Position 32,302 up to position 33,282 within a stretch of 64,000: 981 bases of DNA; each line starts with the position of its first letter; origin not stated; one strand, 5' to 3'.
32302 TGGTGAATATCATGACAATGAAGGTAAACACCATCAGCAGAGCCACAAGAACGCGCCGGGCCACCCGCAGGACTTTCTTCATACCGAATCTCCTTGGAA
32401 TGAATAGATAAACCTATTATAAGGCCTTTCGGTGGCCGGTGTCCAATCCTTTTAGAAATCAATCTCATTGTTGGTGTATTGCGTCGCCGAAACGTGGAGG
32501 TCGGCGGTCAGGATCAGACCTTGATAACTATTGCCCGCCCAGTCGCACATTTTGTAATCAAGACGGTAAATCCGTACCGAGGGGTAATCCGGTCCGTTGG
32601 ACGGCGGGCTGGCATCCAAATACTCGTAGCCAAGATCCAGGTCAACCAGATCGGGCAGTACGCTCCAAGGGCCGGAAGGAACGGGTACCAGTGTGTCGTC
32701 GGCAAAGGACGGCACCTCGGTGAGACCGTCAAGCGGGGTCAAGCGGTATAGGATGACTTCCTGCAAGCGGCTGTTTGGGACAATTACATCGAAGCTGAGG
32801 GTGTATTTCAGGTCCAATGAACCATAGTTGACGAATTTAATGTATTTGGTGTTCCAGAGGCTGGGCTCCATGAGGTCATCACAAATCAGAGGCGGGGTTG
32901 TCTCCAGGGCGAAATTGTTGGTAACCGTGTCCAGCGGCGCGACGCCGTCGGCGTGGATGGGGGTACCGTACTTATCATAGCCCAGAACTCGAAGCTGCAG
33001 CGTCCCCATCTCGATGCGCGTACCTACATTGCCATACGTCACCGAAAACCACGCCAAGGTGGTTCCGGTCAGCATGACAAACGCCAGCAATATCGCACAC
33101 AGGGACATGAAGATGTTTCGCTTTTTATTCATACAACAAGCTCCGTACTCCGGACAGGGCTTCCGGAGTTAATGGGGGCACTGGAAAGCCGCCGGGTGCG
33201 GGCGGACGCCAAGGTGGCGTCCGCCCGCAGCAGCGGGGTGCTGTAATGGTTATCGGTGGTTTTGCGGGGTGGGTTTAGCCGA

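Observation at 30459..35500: Four-gene SipW/TasA-like fibre operon inserted into the conserved tig-clpP-clpX / lon-engB block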

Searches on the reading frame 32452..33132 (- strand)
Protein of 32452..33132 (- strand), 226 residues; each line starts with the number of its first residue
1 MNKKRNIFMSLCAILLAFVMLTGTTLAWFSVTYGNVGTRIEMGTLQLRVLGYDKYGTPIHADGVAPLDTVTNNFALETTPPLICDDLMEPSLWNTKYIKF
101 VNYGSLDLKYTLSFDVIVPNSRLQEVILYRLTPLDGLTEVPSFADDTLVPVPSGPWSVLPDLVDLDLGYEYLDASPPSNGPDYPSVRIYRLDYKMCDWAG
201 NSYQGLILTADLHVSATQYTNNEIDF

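Call 3: search_protein_families(library=pfam, proteins=[window:32452-33132:-], max_evalue=1)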
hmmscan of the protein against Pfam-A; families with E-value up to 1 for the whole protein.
window:32452-33132:- (226 aa): 2 families
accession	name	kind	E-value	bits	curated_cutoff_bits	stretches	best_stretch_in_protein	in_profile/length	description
PF12389.13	Peptidase_M73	-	0.0008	19.7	22.5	1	4-88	3-82/196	Camelysin metallo-endopeptidase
PF06305.16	LapA_dom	-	0.22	11.9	28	1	13-46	20-53/64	Lipopolysaccharide assembly protein A domain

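Call 4: search_protein_families(library=ncbifam, proteins=[window:32452-33132:-], max_evalue=1)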
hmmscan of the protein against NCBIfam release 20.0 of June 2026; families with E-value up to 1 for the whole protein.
window:32452-33132:- (226 aa): 0 families

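Call 5: find_homologous_proteins(query=window:32452-33132:-, max_evalue=0.001)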
Query window:32452-33132:- (226 aa): 1 proteins with E <= 0.001 among 229 candidates.
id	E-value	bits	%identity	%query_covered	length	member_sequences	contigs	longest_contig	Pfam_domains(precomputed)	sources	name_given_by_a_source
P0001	4.9e-150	516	100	100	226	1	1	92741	-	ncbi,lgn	-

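Call 7: find_encoding_contigs(protein=P0001, flank=10000, max_places=6)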
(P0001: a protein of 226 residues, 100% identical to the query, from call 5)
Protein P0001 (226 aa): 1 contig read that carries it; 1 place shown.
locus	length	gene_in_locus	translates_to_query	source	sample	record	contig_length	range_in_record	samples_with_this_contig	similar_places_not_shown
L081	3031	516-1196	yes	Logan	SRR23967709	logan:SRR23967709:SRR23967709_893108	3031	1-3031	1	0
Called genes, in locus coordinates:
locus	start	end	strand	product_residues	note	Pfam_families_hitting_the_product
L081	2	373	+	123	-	?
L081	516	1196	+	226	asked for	-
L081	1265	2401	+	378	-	-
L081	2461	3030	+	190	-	?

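Call 9: search_solved_structures(query=window:32452-33132:-, max_evalue=10, show_alignments=2)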
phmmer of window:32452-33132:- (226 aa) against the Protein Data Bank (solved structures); distinct sequences matched with E-value up to 10: 0.

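Call 19: search_protein_representatives(alignment_id=A1)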
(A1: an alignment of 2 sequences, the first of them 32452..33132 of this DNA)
Query: 2 sequences, 230 profile positions. Proteins with E-value up to 0.001 (for the whole library): 5558; up to 1e-10: 2316; up to 1e-30: 16. The best 150 are listed.
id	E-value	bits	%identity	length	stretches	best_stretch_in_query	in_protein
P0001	1.3e-131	453.3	-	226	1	6-230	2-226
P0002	1.1e-108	378.2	-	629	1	1-226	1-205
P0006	4.2e-47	176.8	-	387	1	4-225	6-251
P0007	9.5e-47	175.6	-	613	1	1-226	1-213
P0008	2.5e-43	164.4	-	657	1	3-228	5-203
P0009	1.3e-40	155.5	-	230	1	1-227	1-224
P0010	1.9e-40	155.0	-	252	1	7-227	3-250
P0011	8.9e-37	143.0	-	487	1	3-227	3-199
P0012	2.6e-36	141.5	-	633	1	3-226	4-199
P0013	9.1e-36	139.7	-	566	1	4-225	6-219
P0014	2.7e-35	138.1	-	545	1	3-223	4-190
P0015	1.1e-34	136.2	-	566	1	2-223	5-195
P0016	2.4e-34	135.1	-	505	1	2-226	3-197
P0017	3.2e-33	131.4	-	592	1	2-224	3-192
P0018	1.3e-32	129.4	-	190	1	7-223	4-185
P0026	5.8e-29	117.4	-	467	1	3-228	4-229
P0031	2.8e-28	115.2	-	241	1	4-227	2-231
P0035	3.0e-27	111.8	-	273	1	3-226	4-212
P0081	1.1e-22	96.9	-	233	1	1-226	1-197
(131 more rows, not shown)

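Call 23: search_solved_structures(query=A2, max_evalue=10, show_alignments=3)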
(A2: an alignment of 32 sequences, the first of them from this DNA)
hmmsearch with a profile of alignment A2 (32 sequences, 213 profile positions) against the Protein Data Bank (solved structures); distinct sequences matched with E-value up to 10: 11.
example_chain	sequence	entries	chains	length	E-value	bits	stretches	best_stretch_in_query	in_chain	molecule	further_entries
8aur_A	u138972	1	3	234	0.0092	18.9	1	60-110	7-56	Major biofilm matrix component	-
5of1_A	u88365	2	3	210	0.01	18.7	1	61-110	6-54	Spore coat-associated protein N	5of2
5mfm_A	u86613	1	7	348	0.079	15.8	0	97-167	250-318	YIIIM6AII_GS11_(KR)5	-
5mfm_C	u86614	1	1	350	0.09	15.6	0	97-167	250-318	Importin subunit alpha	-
8oh7_A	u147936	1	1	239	0.1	15.5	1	96-167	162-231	Designed Armadillo repeat protein with four internal modules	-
7qnp_AAA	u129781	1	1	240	0.1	15.4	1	96-167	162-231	Designed Armadillo Repeat Protein N(A4)M4C(AII)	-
4db6_A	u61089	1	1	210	0.23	14.3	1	98-167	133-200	Armadillo repeat protein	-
6s9o_A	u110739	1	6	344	0.33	13.8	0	96-167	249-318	designed Armadillo repeat protein with internal Lock1 fused to target peptide KRKRKLKFKR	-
6s9n_A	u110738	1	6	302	0.43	13.4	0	96-167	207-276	Lock2_KRKRKAKLSF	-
6s9m_A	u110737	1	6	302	0.43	13.4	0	96-167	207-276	Lock2_KRKRKAKITW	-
9upr_E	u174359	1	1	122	1.6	11.6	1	16-43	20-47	nanobody N103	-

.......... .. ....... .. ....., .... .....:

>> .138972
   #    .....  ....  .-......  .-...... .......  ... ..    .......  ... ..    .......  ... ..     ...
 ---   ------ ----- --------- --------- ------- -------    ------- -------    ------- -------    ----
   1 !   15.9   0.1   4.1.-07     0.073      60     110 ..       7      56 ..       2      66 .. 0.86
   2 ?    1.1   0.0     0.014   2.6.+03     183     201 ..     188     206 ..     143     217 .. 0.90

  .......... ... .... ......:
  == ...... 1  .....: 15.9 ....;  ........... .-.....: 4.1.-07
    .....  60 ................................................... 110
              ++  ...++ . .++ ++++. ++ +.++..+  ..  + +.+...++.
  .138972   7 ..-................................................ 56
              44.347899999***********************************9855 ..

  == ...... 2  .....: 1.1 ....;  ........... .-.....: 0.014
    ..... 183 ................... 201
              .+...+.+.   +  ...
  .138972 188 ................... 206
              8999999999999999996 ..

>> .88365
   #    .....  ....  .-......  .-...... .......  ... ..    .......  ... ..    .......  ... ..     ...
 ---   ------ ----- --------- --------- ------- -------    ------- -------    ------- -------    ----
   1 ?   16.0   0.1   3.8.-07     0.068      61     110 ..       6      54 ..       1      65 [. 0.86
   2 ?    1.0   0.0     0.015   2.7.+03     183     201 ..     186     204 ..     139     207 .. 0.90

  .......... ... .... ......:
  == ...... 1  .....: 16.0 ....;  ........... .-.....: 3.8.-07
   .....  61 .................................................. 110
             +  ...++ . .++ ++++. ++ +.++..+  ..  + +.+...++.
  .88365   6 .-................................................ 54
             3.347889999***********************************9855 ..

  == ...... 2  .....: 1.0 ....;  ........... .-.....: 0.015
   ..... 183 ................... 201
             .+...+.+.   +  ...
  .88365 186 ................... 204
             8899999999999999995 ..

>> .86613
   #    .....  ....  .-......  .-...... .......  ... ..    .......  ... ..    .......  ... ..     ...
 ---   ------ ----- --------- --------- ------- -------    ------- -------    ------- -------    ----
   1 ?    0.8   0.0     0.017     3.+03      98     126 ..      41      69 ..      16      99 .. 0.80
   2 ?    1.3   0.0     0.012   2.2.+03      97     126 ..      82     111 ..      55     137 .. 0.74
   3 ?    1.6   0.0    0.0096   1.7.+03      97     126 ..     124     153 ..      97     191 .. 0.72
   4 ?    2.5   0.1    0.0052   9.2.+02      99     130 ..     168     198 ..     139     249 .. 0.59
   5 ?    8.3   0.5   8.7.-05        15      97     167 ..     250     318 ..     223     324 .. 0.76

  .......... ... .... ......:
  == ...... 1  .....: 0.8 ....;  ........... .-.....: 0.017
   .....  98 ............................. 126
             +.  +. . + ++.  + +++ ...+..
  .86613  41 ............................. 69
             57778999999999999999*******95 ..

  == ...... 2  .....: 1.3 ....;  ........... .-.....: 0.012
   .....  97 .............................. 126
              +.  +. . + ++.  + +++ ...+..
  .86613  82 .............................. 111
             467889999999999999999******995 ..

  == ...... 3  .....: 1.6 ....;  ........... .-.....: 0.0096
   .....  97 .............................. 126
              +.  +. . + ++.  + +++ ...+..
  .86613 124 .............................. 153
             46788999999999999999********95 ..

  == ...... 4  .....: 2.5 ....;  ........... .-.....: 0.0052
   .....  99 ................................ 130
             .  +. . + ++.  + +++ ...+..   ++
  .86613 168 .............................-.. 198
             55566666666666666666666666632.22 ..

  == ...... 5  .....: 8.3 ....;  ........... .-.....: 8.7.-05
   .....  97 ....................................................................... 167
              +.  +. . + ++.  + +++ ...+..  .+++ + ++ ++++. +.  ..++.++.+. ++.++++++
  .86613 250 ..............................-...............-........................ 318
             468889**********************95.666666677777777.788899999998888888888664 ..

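Call 24: search_protein_families(library=pfam, alignment_id=A2, max_evalue=0.01)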
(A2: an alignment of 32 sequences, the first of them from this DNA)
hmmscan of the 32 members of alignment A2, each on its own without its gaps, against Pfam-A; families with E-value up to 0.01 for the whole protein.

A. member 1, seq(226 aa): 1 family
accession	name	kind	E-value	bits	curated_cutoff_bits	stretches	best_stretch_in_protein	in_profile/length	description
PF12389.13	Peptidase_M73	-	0.0008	19.7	22.5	1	4-88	3-82/196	Camelysin metallo-endopeptidase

B. families by the number of members that match (of 32 scanned): 4 families
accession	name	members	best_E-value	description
PF12389.13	Peptidase_M73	28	6.5e-14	Camelysin metallo-endopeptidase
PF24816.2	Ig_CFAP65__9th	1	0.0022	Cilia- and flagella-associated protein 65-like, Ig-like domain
PF25686.1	Betaherpes_U91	1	0.0044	Betaherpesvirus U91 protein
PF19081.6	Ig_7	1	0.0068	Ig-like domain CHU_C associated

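Call 29: find_encoding_contigs(protein=P0006, flank=8000, max_places=3)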
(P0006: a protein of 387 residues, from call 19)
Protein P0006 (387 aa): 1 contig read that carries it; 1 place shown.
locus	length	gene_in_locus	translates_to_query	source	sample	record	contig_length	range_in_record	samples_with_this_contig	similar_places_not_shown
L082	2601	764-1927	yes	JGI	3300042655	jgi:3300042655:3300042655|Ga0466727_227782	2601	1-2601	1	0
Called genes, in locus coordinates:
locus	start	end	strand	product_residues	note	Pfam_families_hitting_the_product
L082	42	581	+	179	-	-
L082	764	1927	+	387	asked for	PF12389:Peptidase_M73 (faint)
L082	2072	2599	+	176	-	?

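Call 31: find_encoding_contigs(protein=P0007, flank=10000, max_places=3)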
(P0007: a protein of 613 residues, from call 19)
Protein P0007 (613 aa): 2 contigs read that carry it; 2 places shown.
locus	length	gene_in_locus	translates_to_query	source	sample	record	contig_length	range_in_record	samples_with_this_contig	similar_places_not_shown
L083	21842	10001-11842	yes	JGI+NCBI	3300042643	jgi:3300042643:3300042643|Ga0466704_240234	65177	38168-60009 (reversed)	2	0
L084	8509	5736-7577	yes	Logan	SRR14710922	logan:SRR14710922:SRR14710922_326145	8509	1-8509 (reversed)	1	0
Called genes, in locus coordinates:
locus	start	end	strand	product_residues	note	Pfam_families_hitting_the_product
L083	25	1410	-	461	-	PF00990:GGDEF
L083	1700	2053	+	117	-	PF02699:YajC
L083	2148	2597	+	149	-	-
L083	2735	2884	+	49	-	PF13165:SCIFF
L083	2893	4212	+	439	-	PF04055:Radical_SAM, PF13353:Fer4_12 (weak), PF13186:SPASM (weak)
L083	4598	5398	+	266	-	PF03807:F420_oxidored, PF14748:P5CR_dimer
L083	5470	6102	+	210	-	PF01944:SpoIIM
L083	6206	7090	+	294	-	PF02899:Phage_int_SAM_1, PF00589:Phage_integrase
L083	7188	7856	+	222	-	PF24675:NpmA (weak), PF02390:Methyltransf_4, PF08241:Methyltransf_11 (weak), PF13649:Methyltransf_25, PF13847:Methyltransf_31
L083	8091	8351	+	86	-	PF12116:SpoIIID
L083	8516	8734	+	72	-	-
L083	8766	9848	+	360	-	-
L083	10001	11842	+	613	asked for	-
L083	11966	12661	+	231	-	-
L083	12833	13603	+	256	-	-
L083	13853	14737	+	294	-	-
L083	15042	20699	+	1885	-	PF13306:LRR_5, PF13620:CarboxypepD_reg, PF00395:SLH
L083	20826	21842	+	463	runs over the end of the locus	PF04326:SLFN_AlbA_2, PF13749:HATPase_c_4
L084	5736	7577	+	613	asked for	-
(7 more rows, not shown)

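Call 32: find_encoding_contigs(protein=P0009, flank=10000, max_places=3)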
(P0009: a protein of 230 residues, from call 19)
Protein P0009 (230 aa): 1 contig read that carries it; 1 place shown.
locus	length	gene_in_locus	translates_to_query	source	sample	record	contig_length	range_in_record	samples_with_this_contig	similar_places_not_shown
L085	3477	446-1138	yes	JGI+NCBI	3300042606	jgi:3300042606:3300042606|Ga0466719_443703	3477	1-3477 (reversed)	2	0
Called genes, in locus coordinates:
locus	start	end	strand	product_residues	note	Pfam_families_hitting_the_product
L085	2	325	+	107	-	?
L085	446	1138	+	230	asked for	-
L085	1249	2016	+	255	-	-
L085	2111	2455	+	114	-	-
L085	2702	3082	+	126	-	-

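Call 33: find_encoding_contigs(protein=P0010, flank=10000, max_places=3)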
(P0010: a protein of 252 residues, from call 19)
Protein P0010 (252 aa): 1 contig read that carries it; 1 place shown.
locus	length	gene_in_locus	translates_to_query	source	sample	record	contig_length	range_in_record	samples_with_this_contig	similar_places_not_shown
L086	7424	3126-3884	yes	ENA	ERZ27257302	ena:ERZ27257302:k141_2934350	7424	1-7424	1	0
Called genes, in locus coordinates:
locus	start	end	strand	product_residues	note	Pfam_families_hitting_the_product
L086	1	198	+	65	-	?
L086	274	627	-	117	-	PF00453:Ribosomal_L20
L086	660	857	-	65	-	PF01632:Ribosomal_L35p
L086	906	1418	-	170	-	PF05198:IF3_N, PF00707:IF3_C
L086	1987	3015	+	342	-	-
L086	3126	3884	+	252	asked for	-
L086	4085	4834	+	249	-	-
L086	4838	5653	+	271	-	-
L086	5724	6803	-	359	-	PF02687:FtsX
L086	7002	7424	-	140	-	?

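Call 35: predict_structure(alignment_id=A2)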
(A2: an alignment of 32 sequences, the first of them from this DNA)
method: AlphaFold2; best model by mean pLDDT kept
length: 226 residues; sequences in the alignment: 32
mean_pLDDT: 85.8   pTM: 0.76
mean pLDDT of the five models: 85.8, 84.7, 84.3, 84.3, 83.0
residues with pLDDT >= 90: 135; 70-90: 55; 50-70: 34; < 50: 2
segments of 3 or more residues with pLDDT < 50: none
pLDDT, mean of each block of 10 residues (from residue 1): 81 95 83 59 91 88 68 89 94 94 94 94 94 83 65 90 91 82 86 96 94 94 58
secondary structure, 60 per line:
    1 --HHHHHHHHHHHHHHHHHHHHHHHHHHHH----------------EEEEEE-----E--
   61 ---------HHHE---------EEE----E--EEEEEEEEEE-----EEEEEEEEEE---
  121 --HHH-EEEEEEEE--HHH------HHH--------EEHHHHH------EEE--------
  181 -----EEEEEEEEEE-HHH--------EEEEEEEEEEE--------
elements in order: H3-30 E47-52 E83-85 E93-102 E108-117 E127-134 H159-163 E170-172 E186-195 E208-218

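Call 39: fold_search(model_id=the predicted structure, library=pdb)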
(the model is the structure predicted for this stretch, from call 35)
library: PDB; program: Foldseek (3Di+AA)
matches with E <= 10: 1024; with E <= 0.001: 1
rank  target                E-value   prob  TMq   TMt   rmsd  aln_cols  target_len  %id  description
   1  8aur_A                4.6e-05  1.00  0.40  0.39   7.9       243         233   13  Cryo-EM structure of a TasA fibre (released 2022-11-30)
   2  8xf6_A                1.4e-02  0.35  0.23  0.07  17.5       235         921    8  Cryo-EM structure of integrin ITGAV, ITGB3 and Cilengitide TFA complex, conformation 2 (released 2024-12-18)
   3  5iqo_A                2.0e-02  0.75  0.24  0.35   7.8       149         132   13  Crystal structure of the E. coli type 1 pilus subunit FimG (engineered variant with substitutions Q134E and S138E; N-t (released 2016-07-06)
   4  5iqm_A                2.2e-02  0.75  0.24  0.35   7.8       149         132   13  Crystal structure of the E. coli type 1 pilus subunit FimG (engineered variant with substitution Q134E; N-terminal Fim (released 2016-07-06)
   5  8p4l_A                2.4e-02  0.54  0.26  0.13  12.8       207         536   11  Beta-N-acetylgalactosaminidase from Niabella aurantiaca (released 2024-01-17)
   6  4a3x_A                2.7e-02  0.25  0.22  0.22  14.2       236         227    8  Structure of the N-terminal domain of the Epa1 adhesin (Epa1-Np) from the pathogenic yeast Candida glabrata, in comple (released 2012-02-22)
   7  4b5z                  5.5e-02  0.25  0.21  0.17  18.6       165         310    7  Structure of the apo-rFnBPA(189-505) from Staphylococcus aureus (released 2013-10-09)
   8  3ac0_A                5.8e-02  0.21  0.20  0.09  10.0       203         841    9  Crystal structure of Beta-glucosidase from Kluyveromyces marxianus in complex with glucose (released 2010-08-11)
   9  2dwx_C                6.2e-02  0.69  0.23  0.35   9.0       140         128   14  Co-crystal Structure Analysis of GGA1-GAE with the WNSF motif (released 2007-04-17)
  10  7kmp                  6.5e-02  0.06  0.13  0.06  14.9       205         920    6  Crystal structure of the GH31 alpha-xylosidase (Xac1773) from Xanthomonas citri (released 2021-05-26)
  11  7pjj                  6.9e-02  0.30  0.21  0.09  11.1       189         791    8  Structure of the Family-3 Glycosyl Hydrolase BcpE2 from Streptomyces scabies (released 2022-07-13)
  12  3abz_B                8.2e-02  0.25  0.21  0.08  10.2       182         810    9  Crystal structure of Se-Met labeled Beta-glucosidase from Kluyveromyces marxianus (released 2010-08-11)
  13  3ghp_A                8.2e-02  0.08  0.12  0.14  17.9       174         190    6  Structure of the second type II cohesin module from the adaptor ScaA scaffoldin of Acetivibrio cellulolyticus (includi (released 2009-06-23)
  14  1iu1_B                9.7e-02  0.33  0.20  0.32  10.1       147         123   12  Crystal structure of human gamma1-adaptin ear domain (released 2002-07-10)
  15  8k2g_A                1.0e-01  0.38  0.29  0.15  12.3       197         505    9  Crystal structure of Group 1 Oligosaccharide-releasing beta-N-acetylgalactosaminidase NgaCa from Cohnella abietis, apo (released 2024-04-24)
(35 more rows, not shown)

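Call 42: find_encoding_contigs(protein=P0031, flank=8000, max_places=2)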
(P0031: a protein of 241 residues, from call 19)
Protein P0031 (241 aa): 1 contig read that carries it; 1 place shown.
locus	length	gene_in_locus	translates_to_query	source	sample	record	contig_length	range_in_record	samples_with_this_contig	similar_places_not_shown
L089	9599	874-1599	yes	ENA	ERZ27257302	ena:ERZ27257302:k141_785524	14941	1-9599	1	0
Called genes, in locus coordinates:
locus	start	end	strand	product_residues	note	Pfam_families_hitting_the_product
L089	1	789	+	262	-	?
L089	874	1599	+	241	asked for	PF12389:Peptidase_M73 (faint)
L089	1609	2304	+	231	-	-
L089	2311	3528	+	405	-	-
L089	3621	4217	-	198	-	-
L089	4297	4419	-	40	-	-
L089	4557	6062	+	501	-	PF00682:HMGL-like, PF22617:HCS_D2, PF08502:LeuA_dimer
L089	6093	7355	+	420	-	PF00330:Aconitase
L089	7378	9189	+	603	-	PF02743:dCache_1, PF00672:HAMP, PF06580:His_kinase, PF02518:HATPase_c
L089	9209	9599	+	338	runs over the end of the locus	PF00532:Peripla_BP_1, PF13407:Peripla_BP_4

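Call 43: find_encoding_contigs(protein=P0013, flank=8000, max_places=2)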
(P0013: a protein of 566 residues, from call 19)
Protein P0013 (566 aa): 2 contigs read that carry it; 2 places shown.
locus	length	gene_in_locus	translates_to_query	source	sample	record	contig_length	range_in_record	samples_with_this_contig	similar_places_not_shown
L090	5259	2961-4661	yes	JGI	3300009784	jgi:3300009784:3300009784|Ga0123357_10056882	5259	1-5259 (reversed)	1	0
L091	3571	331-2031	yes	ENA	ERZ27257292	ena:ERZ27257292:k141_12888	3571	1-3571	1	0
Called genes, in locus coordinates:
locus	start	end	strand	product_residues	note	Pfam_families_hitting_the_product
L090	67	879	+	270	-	PF01051:Rep3_N, PF21205:Rep3_C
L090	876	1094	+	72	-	-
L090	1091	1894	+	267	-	PF00142:Fer4_NifH (faint), PF02374:ArsA_ATPase, PF06564:CBP_BcsQ, PF09140:MipZ, PF10609:ParA, PF13614:AAA_31, PF01656:CbiA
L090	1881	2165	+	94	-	-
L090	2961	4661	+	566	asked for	-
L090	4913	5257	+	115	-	?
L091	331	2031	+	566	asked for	-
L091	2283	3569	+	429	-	?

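Call 44: find_encoding_contigs(protein=P0026, flank=8000, max_places=2)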
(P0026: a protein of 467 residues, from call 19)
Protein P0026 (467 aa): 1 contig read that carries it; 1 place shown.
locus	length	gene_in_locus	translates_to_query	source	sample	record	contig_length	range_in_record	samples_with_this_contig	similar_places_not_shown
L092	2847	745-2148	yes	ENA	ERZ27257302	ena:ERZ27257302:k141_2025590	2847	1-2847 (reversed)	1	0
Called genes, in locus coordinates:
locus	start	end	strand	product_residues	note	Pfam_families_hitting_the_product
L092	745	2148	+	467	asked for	-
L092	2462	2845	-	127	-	?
